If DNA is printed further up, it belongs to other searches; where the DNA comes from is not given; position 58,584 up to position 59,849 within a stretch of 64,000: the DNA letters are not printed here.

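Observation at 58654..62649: Cassette: two divergent NadE-family amidoligases flanking a DltC-like carrier protein and an adenylating ligase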

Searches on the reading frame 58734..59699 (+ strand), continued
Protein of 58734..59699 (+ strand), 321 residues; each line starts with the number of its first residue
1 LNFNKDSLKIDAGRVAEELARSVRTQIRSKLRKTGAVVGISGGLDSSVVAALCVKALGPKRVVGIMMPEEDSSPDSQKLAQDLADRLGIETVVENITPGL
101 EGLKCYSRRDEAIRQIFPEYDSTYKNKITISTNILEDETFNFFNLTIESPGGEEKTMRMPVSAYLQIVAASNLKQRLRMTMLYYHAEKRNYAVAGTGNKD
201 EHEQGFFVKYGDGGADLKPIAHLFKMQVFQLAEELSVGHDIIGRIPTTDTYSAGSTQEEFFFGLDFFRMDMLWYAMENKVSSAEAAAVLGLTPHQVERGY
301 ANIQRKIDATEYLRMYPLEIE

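Call 12: find_encoding_contigs(protein=P0086, flank=8000, max_places=2)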
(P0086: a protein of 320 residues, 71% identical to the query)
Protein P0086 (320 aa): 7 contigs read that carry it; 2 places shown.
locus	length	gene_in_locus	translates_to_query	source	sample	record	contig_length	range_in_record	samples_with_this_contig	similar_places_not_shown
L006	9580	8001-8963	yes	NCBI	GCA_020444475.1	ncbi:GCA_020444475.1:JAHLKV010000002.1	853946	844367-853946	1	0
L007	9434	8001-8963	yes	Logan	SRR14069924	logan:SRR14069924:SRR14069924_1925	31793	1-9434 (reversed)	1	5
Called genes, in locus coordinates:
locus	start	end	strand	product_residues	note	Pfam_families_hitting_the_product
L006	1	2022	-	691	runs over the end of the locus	PF12969:DUF3857 (weak)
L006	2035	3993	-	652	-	PF12969:DUF3857, PF01841:Transglut_core (weak)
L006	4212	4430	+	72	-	-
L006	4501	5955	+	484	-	PF04932:Wzy_C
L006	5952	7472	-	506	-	PF02706:Wzz, PF13807:GNVR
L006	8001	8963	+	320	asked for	PF02540:NAD_synthase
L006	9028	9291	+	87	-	-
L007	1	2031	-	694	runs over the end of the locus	PF12969:DUF3857 (weak)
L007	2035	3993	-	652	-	PF12969:DUF3857, PF01841:Transglut_core (weak)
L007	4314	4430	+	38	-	-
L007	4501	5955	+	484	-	PF04932:Wzy_C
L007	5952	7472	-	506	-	PF02706:Wzz, PF13807:GNVR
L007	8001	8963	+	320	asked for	PF02540:NAD_synthase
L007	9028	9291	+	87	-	-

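Call 14: search_solved_structures(query=window:58734-59699:+, max_evalue=0.001, show_alignments=3)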
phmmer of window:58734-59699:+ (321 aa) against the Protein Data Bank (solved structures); distinct sequences matched with E-value up to 0.001: 21.
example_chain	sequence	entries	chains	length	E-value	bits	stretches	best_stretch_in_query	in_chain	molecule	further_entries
2e18_A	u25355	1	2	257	9.5e-31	110.2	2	170-311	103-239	NH(3)-dependent NAD(+) synthetase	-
3fiu_A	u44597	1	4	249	3.7e-23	85.3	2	166-270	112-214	NH(3)-dependent NAD(+) synthetase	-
3p52_A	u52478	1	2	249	6e-20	74.8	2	166-277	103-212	NH(3)-dependent NAD(+) synthetase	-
1xng_A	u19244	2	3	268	9.5e-19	70.8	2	170-272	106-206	NH(3)-dependent NAD(+) synthetase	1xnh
3n05_A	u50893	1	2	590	1.6e-15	60.2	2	23-99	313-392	NH(3)-dependent NAD(+) synthetase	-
3dpi_A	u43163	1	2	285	5.4e-15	58.5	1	169-272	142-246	NAD+ synthetase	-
4q16_A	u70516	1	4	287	1.6e-14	57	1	168-288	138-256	NH(3)-dependent NAD(+) synthetase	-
4xfd_A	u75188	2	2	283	5.8e-14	55.2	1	170-294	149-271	NH(3)-dependent NAD(+) synthetase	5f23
4f4h_A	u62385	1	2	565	8.2e-13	51.4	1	18-98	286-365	Glutamine dependent NAD+ synthetase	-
2pz8_A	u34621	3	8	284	8.3e-13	51.3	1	171-271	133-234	NH(3)-dependent NAD(+) synthetase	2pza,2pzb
1ee1_A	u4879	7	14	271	1.6e-12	50.4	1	170-284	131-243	NH(3)-DEPENDENT NAD(+) SYNTHETASE | NAD SYNTHETASE | PROTEIN (NAD SYNTHETASE)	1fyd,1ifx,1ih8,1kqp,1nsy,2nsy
6kv3_A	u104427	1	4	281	4.5e-12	48.9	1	169-252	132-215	NH(3)-dependent NAD(+) synthetase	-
1wxe_A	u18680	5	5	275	1.8e-11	47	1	168-270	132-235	NH(3)-dependent NAD(+) synthetase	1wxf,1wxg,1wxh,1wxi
3q4g_A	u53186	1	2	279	3.5e-11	46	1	170-283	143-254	NH(3)-dependent NAD(+) synthetase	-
6c8q_A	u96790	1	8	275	5e-11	45.5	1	170-270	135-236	NH(3)-dependent NAD(+) synthetase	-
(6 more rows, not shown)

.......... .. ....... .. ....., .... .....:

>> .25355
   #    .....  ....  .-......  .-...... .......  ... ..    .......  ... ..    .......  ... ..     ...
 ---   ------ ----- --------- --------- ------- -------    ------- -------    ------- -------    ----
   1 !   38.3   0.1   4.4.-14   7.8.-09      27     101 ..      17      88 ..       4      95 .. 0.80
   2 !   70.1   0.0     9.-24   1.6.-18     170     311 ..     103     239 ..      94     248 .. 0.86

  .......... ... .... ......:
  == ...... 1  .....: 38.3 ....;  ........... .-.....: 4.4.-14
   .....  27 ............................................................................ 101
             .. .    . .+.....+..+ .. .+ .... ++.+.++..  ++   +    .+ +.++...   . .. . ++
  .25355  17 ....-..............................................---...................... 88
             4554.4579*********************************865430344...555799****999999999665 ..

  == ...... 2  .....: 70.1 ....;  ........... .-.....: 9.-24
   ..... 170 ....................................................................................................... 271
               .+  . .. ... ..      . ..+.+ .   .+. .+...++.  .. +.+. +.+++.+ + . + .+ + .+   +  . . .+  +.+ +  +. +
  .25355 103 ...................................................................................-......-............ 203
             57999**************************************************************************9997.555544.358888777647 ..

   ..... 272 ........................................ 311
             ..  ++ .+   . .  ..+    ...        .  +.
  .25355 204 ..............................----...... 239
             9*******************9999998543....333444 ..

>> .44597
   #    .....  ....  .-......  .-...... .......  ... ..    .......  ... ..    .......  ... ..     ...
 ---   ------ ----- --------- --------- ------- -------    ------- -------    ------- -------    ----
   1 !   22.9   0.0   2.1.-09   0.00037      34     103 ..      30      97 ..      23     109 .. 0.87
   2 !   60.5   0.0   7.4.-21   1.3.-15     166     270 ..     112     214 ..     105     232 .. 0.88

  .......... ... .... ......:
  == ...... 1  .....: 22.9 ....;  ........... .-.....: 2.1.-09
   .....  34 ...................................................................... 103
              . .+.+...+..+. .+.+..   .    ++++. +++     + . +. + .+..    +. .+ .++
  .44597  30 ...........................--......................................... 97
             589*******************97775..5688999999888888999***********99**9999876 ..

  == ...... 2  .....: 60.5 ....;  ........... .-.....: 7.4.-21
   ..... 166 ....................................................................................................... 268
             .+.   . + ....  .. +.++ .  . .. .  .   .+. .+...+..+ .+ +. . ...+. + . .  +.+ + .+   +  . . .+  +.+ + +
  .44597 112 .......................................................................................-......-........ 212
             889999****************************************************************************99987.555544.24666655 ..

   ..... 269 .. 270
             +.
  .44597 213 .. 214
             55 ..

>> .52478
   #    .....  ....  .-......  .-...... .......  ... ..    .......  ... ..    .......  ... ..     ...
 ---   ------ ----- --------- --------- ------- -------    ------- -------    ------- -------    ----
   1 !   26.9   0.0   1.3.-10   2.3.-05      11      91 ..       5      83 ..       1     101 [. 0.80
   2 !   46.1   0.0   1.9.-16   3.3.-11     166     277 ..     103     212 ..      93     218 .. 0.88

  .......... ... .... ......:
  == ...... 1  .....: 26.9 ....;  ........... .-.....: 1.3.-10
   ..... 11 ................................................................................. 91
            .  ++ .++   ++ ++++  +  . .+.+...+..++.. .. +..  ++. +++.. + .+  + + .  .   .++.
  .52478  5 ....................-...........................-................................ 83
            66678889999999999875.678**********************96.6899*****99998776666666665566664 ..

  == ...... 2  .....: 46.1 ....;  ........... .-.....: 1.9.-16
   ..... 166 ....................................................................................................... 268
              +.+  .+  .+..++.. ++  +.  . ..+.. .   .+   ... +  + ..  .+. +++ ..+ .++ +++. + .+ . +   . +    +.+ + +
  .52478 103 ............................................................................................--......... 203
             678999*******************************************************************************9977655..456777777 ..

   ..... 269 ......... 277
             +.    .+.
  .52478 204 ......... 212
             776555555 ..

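Call 15: find_related_loci(query=window:58734-59699:+, collection=genome_contigs, flank=10000)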
Query window:58734-59699:+ (321 aa) in genome_contigs; peptide patterns used: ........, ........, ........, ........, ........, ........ (x = any residue, [..] = any of these).
114 stretches matched a pattern; 66 encode a relative of the query (tblastn E <= 1e-3); 66 distinct loci.
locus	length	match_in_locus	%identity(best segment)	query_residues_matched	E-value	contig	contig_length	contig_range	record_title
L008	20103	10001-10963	87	1-321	0e+0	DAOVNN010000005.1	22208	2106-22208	MAG TPA_asm: Candidatus Krumholzibacteriota bacterium isolate CSMAG_1498 CSMAG_1498_k141_3075799_length_22208_cov_20.000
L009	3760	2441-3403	85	1-321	0e+0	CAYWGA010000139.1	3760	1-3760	MAG TPA_asm: uncultured bacterium isolate SRP155585_co1_221 genome assembly, contig: NODE_23089_length_3760_cov_6.786775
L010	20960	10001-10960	77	1-320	6e-171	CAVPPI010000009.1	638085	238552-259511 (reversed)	MAG: uncultured candidate division Zixibacteria bacterium isolate MFD09964.bin.1.280 genome assembly, contig: contig_909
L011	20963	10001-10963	76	1-321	3e-170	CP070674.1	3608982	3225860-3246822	MAG: Candidatus Zixiibacteriota bacterium isolate bin72 chromosome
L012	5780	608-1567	73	1-320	1e-161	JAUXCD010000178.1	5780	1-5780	MAG: Candidatus Zixiibacteriota bacterium isolate CSMAG_2816 CSMAG_2816_k117_18680_length_5780_cov_39.0000, whole genome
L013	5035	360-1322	73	1-321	1e-162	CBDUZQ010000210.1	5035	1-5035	MAG TPA_asm: uncultured bacterium isolate SRR22302363_binner12_Refined_60 genome assembly, contig: ERZ25749332.15375, wh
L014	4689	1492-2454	73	1-321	1e-162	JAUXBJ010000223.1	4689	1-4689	MAG: bacterium isolate CSMAG_2796 CSMAG_2796_k117_1196556_length_4689_cov_20.0000, whole genome shotgun sequence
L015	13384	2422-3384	73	1-321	2e-158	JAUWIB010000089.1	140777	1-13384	MAG: bacterium isolate CSMAG_2283 CSMAG_2283_k141_652983_length_140777_cov_11.9983, whole genome shotgun sequence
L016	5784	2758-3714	72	3-321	1e-159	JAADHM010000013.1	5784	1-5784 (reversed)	MAG: FCB group bacterium isolate M_MetaBat.192 contig-127_24480, whole genome shotgun sequence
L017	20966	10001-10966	71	1-321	8e-157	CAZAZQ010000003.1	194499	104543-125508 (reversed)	MAG TPA_asm: uncultured Ignavibacteriales bacterium isolate SRP338002_co1_91 genome assembly, contig: NODE_68_length_194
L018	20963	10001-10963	71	1-321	6e-157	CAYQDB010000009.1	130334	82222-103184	MAG TPA_asm: uncultured Ignavibacteriales bacterium isolate binchicken_co34_486 genome assembly, contig: NODE_78_length_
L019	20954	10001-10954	70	1-318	2e-156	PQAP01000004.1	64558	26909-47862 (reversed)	MAG: candidate division GN15 bacterium isolate FeB_12 scaffold4, whole genome shotgun sequence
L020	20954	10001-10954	69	1-318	2e-155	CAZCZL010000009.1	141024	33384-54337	MAG TPA_asm: uncultured Ignavibacteriales bacterium isolate binchicken_co16_343 genome assembly, contig: NODE_170_length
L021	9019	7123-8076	69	1-318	4e-155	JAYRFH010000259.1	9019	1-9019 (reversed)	MAG: Candidatus Zixiibacteriota bacterium isolate SH_SHASGE3bin.27 k141_1520737, whole genome shotgun sequence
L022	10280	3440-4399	69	1-320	6e-155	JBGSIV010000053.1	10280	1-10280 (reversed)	MAG: Candidatus Zixiibacteriota bacterium isolate JTS-AC140 k141_4443691, whole genome shotgun sequence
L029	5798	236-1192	71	1-319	7e-154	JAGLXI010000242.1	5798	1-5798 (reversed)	MAG: Candidatus Zixiibacteriota bacterium isolate RS_12_5 ZL285.bin.5.fa_242, whole genome shotgun sequence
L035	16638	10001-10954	70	1-318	3e-151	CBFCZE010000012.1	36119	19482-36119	MAG TPA_asm: uncultured bacterium isolate SRR26215683_binner13_Refined_79 genome assembly, contig: ERZ25073488.252, whol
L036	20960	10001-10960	68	1-320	1e-150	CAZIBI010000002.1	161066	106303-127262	MAG TPA_asm: uncultured Ignavibacteria bacterium isolate binchicken_co199_86 genome assembly, contig: NODE_111_length_16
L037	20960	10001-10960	67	1-320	1e-150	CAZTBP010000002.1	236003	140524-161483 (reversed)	MAG TPA_asm: uncultured Ignavibacteriales bacterium isolate binchicken_co17_316 genome assembly, contig: NODE_71_length_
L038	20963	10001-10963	68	1-320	2e-150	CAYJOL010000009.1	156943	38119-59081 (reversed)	MAG TPA_asm: uncultured Ignavibacteriales bacterium isolate ERP124720_co1_93 genome assembly, contig: NODE_125_length_15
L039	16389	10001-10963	68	1-321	2e-150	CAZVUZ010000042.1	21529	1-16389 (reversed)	MAG TPA_asm: uncultured Ignavibacteriales bacterium isolate binchicken_co42_518 genome assembly, contig: NODE_3014_lengt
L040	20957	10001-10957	67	1-319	7e-150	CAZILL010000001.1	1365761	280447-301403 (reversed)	MAG TPA_asm: uncultured Ignavibacteriales bacterium isolate SRP302447_co3_184 genome assembly, contig: NODE_3_length_136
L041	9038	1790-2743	67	3-320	5e-149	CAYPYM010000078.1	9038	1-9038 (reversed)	MAG TPA_asm: uncultured Ignavibacteriales bacterium isolate binchicken_co151_82 genome assembly, contig: NODE_12261_leng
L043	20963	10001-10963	69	1-321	1e-147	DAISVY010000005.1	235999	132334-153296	MAG TPA_asm: Candidatus Zixiibacteriota bacterium isolate CTOTU1804 NODE_6_length_235999_cov_17.073534, whole genome sho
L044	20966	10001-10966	67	1-321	2e-147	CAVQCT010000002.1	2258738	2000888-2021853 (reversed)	MAG: uncultured candidate division Zixibacteria bacterium isolate MFD02416.bin.1.319 genome assembly, contig: contig_146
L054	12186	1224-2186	65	1-321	2e-143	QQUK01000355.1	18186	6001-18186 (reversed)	MAG: Calditrichaeota bacterium isolate CLD4 548, whole genome shotgun sequence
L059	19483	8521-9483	62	1-321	1e-134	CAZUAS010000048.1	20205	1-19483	MAG TPA_asm: uncultured Ignavibacteriales bacterium isolate binchicken_co43_183 genome assembly, contig: NODE_4698_lengt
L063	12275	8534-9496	56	1-321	9e-117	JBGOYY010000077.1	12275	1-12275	MAG: Candidatus Aminicenantia bacterium isolate OBJ_0618_130150_31 k141_5785760_length_12275_cov_45.4477, whole genome s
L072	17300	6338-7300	67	1-320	9e-146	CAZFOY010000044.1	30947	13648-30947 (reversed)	MAG TPA_asm: uncultured Ignavibacteriales bacterium isolate binchicken_co224_254 genome assembly, contig: NODE_1210_leng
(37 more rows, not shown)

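Call 17: find_encoding_contigs(protein=P0052, flank=10000, max_places=1)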
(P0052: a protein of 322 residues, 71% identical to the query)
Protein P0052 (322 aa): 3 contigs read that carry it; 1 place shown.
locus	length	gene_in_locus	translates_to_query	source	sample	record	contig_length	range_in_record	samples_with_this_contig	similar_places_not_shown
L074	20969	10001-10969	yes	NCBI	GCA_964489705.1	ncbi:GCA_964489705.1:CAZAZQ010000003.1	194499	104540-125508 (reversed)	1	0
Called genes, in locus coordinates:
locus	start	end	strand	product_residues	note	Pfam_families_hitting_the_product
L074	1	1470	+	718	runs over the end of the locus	PF00963:Cohesin (faint), PF13585:CHU_C (weak), PF13860:FlgD_ig, PF18962:Por_Secre_tail (weak)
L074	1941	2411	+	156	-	PF07610:DUF1573 (faint), PF22544:HYDIN_VesB_CFA65-like_Ig (faint)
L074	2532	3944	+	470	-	PF03051:Peptidase_C1_2, PF00112:Peptidase_C1 (faint)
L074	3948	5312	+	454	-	PF01565:FAD_binding_4, PF02913:FAD-oxidase_C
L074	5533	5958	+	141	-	-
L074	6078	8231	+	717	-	PF03190:Thioredox_DsbH, PF13098:Thioredoxin_2 (faint), PF13899:Thioredoxin_7, PF06662:C5-epim_C (faint), PF07470:Glyco_hydro_88 (faint)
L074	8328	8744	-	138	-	PF18936:DUF5684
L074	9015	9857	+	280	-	-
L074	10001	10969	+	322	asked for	PF02540:NAD_synthase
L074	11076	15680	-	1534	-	PF21027:Sde0182_C (faint), PF00041:fn3 (weak), PF16655:PhoD_N (faint), PF24489:Ig_J_second (faint), PF25788:Ig_Rha78A_N (faint)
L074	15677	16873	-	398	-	-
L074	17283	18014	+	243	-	PF13472:Lipase_GDSL_2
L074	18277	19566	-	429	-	PF00534:Glycos_transf_1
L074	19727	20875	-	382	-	PF13439:Glyco_transf_4, PF13579:Glyco_trans_4_4, PF00534:Glycos_transf_1, PF13692:Glyco_trans_1_4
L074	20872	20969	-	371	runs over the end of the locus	PF13439:Glyco_transf_4, PF13579:Glyco_trans_4_4, PF20706:GT4-conflict, PF00534:Glycos_transf_1, PF13692:Glyco_trans_1_4, PF13524:Glyco_trans_1_2 (weak)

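Call 18: find_encoding_contigs(protein=P0033, flank=10000, max_places=1)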
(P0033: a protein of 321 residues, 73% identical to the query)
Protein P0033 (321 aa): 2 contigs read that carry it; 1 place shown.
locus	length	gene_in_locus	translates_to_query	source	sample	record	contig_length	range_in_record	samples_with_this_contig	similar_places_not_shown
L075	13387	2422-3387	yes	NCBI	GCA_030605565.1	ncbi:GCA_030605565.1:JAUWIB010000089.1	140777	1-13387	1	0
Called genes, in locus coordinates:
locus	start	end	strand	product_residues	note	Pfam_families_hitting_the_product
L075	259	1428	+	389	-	PF00557:Peptidase_M24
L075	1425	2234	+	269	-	-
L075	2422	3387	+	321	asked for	PF02540:NAD_synthase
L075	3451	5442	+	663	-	PF13522:GATase_6, PF13537:GATase_7, PF12481:DUF3700 (faint), PF00733:Asn_synthase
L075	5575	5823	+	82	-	PF00550:PP-binding (weak)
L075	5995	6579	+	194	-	PF14602:Hexapep_2 (faint), PF00132:Hexapep (weak)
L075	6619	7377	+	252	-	PF13472:Lipase_GDSL_2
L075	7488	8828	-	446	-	PF05496:RuvB_N, PF13173:AAA_14 (weak), PF13191:AAA_16 (faint), PF00004:AAA, PF07728:AAA_5 (faint), PF16193:AAA_assoc_2, PF12002:MgsA_C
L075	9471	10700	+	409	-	PF00425:Chorismate_bind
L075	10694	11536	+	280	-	PF01063:Aminotran_4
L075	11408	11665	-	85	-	-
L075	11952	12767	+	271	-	-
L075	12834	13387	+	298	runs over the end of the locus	PF12183:NotI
